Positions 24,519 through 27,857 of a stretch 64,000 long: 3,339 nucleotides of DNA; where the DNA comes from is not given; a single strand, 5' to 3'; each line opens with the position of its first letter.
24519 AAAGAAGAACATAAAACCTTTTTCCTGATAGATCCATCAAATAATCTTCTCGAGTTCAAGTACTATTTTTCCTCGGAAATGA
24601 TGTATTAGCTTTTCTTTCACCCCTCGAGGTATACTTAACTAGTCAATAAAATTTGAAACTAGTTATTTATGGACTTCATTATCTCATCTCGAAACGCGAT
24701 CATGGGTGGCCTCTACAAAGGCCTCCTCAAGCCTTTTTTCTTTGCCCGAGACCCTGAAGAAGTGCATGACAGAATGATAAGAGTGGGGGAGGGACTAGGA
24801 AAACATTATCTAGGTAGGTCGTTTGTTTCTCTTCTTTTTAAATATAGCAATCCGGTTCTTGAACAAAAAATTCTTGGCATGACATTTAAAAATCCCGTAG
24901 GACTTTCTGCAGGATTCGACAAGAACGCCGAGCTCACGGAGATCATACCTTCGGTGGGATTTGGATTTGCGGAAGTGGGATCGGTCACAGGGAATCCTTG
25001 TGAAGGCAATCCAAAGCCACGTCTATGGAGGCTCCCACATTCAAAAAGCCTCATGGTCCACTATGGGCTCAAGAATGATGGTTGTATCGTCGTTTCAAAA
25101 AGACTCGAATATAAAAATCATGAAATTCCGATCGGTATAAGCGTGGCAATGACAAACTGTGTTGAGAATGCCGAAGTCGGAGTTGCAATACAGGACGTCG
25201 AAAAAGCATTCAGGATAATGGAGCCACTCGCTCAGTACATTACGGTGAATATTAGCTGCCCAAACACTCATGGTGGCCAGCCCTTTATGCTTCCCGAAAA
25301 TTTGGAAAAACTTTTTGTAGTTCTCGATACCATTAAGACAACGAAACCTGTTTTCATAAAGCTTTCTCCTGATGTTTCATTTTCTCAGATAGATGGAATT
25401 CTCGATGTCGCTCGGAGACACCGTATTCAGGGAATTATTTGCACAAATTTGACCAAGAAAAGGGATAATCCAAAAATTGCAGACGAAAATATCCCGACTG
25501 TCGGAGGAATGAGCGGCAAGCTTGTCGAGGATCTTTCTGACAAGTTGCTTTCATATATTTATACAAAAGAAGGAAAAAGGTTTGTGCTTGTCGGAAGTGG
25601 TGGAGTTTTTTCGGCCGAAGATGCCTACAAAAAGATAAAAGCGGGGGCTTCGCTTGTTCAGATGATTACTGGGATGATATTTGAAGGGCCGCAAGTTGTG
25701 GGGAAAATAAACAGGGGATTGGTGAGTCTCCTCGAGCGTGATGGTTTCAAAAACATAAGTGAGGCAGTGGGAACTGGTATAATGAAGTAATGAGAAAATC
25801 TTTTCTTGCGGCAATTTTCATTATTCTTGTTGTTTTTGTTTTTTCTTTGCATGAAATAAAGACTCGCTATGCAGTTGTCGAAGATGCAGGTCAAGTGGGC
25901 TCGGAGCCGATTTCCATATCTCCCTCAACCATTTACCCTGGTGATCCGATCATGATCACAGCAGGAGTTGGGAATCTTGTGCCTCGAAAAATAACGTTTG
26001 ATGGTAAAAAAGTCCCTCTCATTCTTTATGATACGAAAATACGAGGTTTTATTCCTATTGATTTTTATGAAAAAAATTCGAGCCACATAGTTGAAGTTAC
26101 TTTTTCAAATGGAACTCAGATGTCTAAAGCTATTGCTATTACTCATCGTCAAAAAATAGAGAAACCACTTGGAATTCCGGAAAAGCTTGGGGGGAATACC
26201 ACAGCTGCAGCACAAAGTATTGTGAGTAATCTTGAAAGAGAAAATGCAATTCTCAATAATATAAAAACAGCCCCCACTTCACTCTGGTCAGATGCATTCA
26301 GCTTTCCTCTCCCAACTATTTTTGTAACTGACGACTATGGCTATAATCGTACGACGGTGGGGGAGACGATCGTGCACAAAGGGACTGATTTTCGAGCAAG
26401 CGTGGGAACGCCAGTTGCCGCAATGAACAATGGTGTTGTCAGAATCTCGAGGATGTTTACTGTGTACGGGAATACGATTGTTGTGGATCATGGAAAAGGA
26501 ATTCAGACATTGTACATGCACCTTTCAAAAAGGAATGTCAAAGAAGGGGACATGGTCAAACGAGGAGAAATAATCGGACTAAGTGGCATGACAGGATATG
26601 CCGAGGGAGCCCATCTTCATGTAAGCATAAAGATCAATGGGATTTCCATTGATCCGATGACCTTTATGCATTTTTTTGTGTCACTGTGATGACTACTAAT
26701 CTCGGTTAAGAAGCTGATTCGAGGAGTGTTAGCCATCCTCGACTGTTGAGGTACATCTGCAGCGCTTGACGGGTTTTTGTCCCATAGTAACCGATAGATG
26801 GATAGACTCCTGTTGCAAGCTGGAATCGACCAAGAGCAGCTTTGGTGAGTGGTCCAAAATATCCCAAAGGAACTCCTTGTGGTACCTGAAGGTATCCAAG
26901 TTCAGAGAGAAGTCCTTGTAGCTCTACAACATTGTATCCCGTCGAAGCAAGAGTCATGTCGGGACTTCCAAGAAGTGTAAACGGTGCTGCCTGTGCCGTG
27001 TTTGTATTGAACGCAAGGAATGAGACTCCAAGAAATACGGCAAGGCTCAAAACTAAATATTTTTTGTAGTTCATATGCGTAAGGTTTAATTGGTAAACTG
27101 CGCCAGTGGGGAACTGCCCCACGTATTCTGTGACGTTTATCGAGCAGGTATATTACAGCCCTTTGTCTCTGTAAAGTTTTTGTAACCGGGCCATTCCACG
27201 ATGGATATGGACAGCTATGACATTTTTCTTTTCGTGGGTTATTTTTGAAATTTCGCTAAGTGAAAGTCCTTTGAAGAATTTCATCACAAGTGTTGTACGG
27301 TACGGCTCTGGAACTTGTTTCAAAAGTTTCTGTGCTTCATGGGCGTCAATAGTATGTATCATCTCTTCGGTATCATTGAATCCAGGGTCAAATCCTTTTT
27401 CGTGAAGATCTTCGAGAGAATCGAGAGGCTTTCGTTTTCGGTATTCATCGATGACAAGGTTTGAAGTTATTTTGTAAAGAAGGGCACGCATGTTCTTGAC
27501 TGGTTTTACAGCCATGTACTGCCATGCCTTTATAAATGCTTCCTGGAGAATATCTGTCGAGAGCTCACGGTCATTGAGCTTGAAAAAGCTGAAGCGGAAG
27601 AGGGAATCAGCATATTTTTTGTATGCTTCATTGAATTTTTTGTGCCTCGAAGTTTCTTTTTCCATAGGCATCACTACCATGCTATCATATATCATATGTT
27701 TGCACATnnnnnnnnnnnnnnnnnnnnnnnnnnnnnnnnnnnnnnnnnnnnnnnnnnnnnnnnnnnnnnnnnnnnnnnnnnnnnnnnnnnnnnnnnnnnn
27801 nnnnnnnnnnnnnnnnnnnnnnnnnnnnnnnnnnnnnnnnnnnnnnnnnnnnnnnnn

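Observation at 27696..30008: Single polypeptide fusing a eukaryotic-type phosphomannomutase (HAD) domain to an alpha-glucan phosphorylase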

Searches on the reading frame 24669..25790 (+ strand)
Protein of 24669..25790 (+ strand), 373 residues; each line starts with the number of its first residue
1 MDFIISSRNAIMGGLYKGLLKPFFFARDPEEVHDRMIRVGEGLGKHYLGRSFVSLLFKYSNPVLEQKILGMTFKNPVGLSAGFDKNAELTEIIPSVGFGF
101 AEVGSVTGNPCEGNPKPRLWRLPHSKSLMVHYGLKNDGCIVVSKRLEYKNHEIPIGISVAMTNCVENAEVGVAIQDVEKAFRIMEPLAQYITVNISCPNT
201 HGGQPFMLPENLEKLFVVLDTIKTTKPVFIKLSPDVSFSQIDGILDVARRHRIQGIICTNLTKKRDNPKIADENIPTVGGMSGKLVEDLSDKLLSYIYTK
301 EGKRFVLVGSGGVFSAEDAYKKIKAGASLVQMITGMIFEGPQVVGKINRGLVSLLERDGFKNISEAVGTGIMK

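Call 7: search_protein_families(library=pfam, proteins=[window:24669-25790:+], max_evalue=0.001)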
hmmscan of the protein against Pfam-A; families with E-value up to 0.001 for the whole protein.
window:24669-25790:+ (373 aa): 1 family
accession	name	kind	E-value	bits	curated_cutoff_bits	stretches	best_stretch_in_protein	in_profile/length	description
PF01180.27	DHO_dh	-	9.4e-68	228.9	27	1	64-355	2-291/291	Dihydroorotate dehydrogenase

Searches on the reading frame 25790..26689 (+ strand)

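Call 7: search_protein_families(library=pfam, proteins=[window:25790-26689:+], max_evalue=0.001)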
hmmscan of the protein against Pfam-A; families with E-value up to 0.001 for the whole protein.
window:25790-26689:+ (299 aa): 1 family
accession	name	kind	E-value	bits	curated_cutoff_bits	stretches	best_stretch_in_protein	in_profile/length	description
PF01551.29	Peptidase_M23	-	3.3e-30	104.6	28.7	1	195-289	2-96/96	Peptidase family M23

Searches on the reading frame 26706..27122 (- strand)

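Call 7: search_protein_families(library=pfam, proteins=[window:26706-27122:-], max_evalue=0.001)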
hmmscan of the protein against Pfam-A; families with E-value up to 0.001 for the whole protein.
window:26706-27122:- (138 aa): 1 family
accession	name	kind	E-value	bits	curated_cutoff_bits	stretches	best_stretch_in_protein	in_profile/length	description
PF01471.23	PG_binding_1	-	1.8e-10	41.3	23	1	62-121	2-57/57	Putative peptidoglycan binding domain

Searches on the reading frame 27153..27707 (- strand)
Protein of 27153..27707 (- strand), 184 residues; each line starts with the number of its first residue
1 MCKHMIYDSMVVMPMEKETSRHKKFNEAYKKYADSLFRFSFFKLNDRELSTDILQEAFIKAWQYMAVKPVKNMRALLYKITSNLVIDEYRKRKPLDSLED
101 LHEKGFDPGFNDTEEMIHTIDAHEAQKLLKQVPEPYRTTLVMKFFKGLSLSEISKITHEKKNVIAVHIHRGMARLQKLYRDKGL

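Call 7: search_protein_families(library=pfam, proteins=[window:27153-27707:-], max_evalue=0.001)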
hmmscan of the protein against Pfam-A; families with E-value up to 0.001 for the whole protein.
window:27153-27707:- (184 aa): 2 families
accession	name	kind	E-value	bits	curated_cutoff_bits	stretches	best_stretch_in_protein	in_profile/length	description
PF08281.18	Sigma70_r4_2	-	1.2e-08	34.9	25.7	1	124-175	3-54/54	Sigma-70, region 4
PF04542.20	Sigma70_r2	-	8.6e-08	32.3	24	1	29-93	2-69/71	Sigma-70 region 2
